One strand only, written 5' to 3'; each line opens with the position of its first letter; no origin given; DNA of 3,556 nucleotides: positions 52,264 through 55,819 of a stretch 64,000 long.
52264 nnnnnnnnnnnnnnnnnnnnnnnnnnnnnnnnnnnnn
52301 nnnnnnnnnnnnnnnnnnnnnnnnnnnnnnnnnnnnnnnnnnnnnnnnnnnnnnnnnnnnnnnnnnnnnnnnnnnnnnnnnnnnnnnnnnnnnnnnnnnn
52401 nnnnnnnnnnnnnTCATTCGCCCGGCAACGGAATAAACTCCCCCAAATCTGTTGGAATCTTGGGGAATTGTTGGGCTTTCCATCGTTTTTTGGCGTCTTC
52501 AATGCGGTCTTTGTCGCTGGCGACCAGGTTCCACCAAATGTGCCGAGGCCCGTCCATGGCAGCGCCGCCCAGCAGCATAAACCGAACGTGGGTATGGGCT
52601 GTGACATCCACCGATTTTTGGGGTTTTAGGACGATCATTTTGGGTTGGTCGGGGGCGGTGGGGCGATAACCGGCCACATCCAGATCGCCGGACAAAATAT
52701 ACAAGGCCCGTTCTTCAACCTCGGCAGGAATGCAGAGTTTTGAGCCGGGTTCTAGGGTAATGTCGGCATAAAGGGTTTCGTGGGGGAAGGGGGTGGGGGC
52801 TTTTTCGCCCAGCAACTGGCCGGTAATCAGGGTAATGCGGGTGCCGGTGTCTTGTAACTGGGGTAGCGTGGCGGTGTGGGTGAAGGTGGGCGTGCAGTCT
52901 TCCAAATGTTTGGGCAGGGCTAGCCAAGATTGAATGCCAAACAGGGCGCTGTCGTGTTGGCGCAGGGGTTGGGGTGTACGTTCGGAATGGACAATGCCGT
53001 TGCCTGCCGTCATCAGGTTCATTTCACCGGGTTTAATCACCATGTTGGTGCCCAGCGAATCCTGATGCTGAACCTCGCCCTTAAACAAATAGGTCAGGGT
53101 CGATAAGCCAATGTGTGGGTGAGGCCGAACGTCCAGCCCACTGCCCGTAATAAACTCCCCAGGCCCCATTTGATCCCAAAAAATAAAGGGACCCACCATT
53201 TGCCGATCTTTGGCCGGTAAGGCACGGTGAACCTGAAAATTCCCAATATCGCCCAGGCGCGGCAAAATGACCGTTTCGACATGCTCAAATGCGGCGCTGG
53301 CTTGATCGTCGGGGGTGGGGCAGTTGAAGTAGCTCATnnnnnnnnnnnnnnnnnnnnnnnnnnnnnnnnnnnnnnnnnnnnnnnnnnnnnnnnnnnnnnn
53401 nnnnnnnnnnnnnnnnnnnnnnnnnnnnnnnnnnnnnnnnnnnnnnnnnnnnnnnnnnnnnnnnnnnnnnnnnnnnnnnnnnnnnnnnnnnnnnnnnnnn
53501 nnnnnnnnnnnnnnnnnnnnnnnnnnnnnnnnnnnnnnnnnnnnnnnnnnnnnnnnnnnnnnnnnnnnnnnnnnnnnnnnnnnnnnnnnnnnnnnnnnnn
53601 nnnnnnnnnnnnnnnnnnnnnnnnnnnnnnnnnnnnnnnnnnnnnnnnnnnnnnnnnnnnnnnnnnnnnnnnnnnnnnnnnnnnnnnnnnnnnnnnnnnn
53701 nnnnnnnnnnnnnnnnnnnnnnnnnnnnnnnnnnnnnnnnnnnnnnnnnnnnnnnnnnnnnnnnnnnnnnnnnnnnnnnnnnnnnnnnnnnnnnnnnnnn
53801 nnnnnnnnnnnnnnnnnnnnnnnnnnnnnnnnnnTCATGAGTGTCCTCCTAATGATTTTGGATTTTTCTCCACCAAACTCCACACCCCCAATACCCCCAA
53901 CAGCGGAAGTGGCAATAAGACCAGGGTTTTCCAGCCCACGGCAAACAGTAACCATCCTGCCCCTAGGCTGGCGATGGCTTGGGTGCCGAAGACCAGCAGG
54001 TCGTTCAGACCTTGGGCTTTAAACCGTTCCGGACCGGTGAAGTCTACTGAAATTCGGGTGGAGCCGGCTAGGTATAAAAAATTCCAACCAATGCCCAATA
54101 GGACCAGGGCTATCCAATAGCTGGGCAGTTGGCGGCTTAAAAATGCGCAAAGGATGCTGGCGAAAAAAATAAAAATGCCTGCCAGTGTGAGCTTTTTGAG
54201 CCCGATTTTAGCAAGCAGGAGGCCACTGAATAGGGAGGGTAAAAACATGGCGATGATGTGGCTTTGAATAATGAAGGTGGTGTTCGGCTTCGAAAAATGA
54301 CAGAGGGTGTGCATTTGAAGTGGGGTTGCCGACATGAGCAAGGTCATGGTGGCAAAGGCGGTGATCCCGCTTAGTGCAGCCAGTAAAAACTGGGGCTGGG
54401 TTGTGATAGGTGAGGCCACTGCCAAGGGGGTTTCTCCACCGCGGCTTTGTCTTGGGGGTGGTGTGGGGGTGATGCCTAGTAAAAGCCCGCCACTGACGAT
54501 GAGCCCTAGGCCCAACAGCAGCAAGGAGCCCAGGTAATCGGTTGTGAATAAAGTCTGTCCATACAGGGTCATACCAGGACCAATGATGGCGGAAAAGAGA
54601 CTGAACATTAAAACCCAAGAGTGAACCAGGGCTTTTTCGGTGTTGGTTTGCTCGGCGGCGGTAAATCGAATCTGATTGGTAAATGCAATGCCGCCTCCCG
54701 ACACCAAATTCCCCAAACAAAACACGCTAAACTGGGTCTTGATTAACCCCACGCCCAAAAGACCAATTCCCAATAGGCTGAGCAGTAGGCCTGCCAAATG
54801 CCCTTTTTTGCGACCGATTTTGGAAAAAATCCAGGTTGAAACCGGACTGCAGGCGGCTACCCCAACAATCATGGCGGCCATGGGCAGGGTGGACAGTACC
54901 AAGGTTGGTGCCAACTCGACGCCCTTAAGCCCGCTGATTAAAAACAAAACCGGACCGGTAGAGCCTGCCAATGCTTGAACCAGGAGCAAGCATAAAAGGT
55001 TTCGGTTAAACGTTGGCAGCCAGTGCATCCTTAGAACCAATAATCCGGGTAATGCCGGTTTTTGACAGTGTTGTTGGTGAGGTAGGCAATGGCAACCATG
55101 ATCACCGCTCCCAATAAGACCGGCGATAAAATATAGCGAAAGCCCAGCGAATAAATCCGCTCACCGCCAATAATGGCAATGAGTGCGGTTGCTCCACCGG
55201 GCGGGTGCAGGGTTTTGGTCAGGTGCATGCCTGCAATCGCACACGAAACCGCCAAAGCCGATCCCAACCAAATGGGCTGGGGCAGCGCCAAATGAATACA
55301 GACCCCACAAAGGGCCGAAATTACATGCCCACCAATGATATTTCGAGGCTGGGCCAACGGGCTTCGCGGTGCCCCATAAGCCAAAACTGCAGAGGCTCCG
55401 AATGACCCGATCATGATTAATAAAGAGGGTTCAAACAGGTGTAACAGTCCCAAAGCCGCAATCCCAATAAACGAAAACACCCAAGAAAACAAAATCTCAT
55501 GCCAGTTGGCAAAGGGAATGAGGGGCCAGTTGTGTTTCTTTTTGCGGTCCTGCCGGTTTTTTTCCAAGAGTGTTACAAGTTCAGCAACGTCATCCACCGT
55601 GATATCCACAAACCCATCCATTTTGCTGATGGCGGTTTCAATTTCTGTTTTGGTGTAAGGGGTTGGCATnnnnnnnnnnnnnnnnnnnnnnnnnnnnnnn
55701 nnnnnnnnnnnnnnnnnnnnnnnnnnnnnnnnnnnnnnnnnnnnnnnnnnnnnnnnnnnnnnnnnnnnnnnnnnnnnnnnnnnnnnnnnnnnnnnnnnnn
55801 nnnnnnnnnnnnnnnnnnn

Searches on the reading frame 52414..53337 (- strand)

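Call 93: search_protein_families(library=padloc, proteins=[window:52414-53337:-], max_evalue=0.01)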
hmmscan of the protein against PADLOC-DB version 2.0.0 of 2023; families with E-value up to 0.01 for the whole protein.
window:52414-53337:- (307 aa): 0 families

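Call 94: search_protein_families(library=pfam, proteins=[window:52414-53337:-], max_evalue=0.001)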
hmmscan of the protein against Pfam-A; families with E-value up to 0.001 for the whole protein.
window:52414-53337:- (307 aa): 2 families
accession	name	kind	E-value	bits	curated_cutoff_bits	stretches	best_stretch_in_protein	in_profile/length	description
PF02678.22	Pirin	-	3.7e-32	111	26.1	1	34-139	2-108/108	Pirin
PF05726.19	Pirin_C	-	1.8e-23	83.3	27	1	190-291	1-102/103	Pirin C-terminal cupin domain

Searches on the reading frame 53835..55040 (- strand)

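Call 75: search_protein_families(library=pfam, proteins=[window:53835-55040:-], max_evalue=0.001)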
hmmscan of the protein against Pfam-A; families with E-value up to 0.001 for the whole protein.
window:53835-55040:- (401 aa): 2 families
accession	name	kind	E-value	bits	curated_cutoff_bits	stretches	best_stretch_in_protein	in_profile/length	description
PF07690.21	MFS_1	-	9.1e-21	74.6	33.4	2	40-321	24-310/347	Major Facilitator Superfamily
PF00083.30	Sugar_tr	-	1.6e-06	27.8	22.3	1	250-323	44-120/452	Sugar (and other) transporter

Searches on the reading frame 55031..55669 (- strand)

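Call 93: search_protein_families(library=padloc, proteins=[window:55031-55669:-], max_evalue=0.01)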
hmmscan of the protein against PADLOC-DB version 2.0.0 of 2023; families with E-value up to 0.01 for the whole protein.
window:55031-55669:- (212 aa): 0 families

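Call 94: search_protein_families(library=pfam, proteins=[window:55031-55669:-], max_evalue=0.001)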
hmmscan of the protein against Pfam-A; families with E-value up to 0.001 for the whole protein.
window:55031-55669:- (212 aa): 1 family
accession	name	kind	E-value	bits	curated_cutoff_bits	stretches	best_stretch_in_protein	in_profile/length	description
PF04982.19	TM_HPP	-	3.7e-55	186.2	27.2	1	54-208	4-157/157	HPP, transmembrane region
